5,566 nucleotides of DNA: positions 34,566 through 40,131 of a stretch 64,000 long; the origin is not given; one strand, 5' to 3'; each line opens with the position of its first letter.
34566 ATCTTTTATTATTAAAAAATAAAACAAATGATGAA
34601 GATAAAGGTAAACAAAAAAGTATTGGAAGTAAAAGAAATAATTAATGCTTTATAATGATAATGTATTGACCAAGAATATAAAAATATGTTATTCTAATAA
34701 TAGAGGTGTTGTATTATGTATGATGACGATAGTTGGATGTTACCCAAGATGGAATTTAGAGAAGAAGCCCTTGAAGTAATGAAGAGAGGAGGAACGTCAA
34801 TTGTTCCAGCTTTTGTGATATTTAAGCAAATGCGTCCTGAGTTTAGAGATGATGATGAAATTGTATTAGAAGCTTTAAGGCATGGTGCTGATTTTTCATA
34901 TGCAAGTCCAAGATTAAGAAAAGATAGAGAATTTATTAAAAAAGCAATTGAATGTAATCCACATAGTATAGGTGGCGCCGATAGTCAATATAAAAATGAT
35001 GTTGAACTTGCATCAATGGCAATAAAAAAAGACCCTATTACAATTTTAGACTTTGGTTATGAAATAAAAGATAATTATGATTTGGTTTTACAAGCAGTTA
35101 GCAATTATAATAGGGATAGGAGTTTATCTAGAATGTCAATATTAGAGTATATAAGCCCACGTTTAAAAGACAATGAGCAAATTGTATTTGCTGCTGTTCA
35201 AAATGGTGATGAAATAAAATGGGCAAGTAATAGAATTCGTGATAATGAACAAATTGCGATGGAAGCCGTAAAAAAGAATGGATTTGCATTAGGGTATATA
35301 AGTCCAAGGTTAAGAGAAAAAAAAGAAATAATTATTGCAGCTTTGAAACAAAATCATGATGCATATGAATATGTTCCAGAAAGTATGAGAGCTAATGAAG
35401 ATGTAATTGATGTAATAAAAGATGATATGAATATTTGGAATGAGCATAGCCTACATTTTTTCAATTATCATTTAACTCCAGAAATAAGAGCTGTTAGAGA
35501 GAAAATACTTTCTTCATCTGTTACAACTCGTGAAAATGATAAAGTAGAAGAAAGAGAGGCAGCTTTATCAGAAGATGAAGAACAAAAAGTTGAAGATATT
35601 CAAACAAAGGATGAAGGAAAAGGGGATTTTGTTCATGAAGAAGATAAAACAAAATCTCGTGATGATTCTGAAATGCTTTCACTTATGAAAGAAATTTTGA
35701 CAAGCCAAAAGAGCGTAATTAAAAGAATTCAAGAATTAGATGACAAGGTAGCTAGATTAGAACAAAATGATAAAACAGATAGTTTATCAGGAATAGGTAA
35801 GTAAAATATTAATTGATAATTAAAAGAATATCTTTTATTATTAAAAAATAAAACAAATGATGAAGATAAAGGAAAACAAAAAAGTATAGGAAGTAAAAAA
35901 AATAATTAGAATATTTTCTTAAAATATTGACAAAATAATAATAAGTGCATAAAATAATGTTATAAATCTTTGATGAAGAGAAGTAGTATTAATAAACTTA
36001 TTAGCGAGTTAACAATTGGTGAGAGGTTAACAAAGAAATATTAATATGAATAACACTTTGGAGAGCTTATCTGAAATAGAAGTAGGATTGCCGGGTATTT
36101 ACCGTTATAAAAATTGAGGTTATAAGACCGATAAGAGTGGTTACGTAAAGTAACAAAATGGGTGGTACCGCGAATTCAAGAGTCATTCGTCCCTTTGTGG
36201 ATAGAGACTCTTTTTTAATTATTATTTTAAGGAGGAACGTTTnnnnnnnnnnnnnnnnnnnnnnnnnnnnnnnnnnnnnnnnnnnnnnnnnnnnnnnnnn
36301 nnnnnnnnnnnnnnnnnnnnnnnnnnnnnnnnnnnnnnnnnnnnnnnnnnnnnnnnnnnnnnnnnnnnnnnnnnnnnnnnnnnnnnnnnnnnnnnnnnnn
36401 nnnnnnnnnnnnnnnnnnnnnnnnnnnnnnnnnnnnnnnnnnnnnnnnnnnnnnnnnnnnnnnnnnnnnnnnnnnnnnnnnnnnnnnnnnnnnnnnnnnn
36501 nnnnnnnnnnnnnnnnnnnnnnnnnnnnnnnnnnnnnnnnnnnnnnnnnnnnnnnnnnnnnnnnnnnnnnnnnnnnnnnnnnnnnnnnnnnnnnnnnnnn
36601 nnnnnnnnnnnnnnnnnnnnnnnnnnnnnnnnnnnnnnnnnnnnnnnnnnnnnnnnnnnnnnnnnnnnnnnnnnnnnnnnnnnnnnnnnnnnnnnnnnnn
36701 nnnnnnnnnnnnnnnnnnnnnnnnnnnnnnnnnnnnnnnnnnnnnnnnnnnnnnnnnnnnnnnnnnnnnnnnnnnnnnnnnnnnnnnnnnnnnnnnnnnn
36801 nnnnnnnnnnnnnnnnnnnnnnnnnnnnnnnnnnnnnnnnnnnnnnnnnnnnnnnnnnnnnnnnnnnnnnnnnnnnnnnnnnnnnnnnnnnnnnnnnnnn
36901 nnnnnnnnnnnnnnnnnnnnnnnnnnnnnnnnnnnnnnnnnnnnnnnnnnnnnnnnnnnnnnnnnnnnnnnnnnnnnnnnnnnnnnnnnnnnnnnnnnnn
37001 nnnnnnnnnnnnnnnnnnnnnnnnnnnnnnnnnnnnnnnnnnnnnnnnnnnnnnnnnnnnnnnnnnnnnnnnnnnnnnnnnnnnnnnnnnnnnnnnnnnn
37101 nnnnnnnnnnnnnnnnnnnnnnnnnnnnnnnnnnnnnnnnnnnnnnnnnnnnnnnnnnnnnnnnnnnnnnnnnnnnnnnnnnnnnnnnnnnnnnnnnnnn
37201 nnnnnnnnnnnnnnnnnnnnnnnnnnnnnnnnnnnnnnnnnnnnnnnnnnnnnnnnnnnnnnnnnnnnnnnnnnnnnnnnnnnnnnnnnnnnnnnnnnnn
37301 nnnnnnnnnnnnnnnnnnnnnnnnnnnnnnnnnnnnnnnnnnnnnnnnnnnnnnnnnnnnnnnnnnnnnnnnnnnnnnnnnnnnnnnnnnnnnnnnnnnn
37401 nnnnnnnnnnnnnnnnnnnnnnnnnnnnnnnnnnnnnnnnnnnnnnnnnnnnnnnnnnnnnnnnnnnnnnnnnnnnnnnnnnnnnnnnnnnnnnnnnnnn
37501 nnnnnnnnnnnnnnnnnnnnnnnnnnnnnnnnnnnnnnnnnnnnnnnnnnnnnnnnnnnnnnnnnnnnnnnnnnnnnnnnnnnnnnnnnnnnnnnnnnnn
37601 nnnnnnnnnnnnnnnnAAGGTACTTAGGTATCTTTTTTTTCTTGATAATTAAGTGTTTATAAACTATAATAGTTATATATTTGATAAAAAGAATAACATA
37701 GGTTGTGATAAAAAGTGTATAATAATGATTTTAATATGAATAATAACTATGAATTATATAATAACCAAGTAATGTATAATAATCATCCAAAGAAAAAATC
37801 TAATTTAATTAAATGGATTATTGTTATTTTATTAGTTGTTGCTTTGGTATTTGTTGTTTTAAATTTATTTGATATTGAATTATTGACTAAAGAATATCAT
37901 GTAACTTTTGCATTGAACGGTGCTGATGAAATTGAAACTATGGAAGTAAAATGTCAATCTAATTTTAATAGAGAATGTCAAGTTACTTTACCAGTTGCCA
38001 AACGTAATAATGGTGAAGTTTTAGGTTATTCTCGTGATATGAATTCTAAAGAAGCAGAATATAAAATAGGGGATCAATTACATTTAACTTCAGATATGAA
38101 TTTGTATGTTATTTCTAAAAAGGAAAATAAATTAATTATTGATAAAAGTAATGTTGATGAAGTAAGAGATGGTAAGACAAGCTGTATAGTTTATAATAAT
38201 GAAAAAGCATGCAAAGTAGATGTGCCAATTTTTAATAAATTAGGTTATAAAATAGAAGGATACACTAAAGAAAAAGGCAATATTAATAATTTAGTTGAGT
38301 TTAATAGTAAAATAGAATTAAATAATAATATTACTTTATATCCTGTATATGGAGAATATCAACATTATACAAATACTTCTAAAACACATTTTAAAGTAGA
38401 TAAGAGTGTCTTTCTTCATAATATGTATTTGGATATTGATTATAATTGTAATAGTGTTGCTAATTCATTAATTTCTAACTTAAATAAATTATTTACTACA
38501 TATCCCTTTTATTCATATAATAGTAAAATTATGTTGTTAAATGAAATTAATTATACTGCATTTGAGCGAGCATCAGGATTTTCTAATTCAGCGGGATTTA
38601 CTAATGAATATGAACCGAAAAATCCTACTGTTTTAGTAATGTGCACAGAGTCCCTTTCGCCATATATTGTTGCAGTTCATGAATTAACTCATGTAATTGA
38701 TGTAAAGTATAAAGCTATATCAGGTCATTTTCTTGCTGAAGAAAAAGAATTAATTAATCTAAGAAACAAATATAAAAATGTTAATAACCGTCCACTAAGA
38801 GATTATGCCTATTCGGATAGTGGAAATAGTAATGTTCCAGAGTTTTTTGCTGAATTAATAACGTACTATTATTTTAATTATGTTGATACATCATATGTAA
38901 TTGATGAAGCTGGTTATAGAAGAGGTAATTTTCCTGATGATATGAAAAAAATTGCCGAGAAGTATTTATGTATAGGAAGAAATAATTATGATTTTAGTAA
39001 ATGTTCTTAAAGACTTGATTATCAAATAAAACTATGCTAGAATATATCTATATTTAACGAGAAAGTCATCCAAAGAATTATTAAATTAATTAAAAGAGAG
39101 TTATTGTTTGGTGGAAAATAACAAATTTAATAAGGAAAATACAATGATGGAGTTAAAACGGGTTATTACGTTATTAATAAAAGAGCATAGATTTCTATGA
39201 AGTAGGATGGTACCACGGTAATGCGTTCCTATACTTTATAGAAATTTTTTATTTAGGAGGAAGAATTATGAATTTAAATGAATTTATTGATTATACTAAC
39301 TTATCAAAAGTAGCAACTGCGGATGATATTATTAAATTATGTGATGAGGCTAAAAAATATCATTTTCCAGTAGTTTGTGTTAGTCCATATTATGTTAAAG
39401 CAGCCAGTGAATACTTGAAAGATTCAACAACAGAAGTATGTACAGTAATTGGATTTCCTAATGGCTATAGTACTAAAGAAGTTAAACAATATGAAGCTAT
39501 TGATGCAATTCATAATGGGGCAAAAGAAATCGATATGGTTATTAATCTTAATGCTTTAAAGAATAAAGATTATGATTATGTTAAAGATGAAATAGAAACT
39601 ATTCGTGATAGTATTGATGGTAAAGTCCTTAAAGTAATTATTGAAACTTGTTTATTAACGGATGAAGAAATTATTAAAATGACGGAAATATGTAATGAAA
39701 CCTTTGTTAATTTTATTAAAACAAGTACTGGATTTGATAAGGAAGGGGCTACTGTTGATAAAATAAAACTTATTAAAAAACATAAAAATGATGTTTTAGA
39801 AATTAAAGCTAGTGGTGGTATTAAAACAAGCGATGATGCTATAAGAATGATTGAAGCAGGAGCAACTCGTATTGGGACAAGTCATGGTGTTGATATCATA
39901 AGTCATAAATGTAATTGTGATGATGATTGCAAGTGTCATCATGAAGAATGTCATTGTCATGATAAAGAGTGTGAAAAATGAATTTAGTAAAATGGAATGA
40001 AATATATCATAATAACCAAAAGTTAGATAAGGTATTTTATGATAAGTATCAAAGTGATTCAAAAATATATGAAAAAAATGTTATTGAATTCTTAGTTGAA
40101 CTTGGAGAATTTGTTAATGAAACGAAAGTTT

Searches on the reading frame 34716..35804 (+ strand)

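Call 19: search_protein_families(library=pfam, proteins=[window:34716-35804:+], max_evalue=0.00001)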
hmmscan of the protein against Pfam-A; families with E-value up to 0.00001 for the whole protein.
window:34716-35804:+ (362 aa): 1 family
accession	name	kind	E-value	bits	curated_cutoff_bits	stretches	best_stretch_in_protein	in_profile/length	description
PF13475.11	DUF4116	-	2.9e-50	168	24.9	4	177-225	1-49/49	Domain of unknown function (DUF4116)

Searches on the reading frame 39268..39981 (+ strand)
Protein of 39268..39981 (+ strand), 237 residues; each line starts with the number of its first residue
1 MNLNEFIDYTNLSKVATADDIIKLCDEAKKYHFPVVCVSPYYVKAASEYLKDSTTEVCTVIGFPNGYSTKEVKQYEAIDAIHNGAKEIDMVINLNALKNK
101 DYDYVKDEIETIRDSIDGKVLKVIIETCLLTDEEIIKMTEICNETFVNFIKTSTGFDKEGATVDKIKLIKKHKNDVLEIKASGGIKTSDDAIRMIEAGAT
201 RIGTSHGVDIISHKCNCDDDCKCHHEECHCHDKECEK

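Call 58: search_protein_families(library=pfam, proteins=[window:39268-39981:+], max_evalue=0.0001)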
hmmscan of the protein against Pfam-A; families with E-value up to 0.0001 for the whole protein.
window:39268-39981:+ (237 aa): 2 families
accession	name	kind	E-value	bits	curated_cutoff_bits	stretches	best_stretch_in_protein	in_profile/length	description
PF01791.15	DeoC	-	2e-13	51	23.8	1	8-211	7-227/229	DeoC/LacD family aldolase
PF01180.27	DHO_dh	-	2.8e-06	27.2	27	0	165-203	229-267/291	Dihydroorotate dehydrogenase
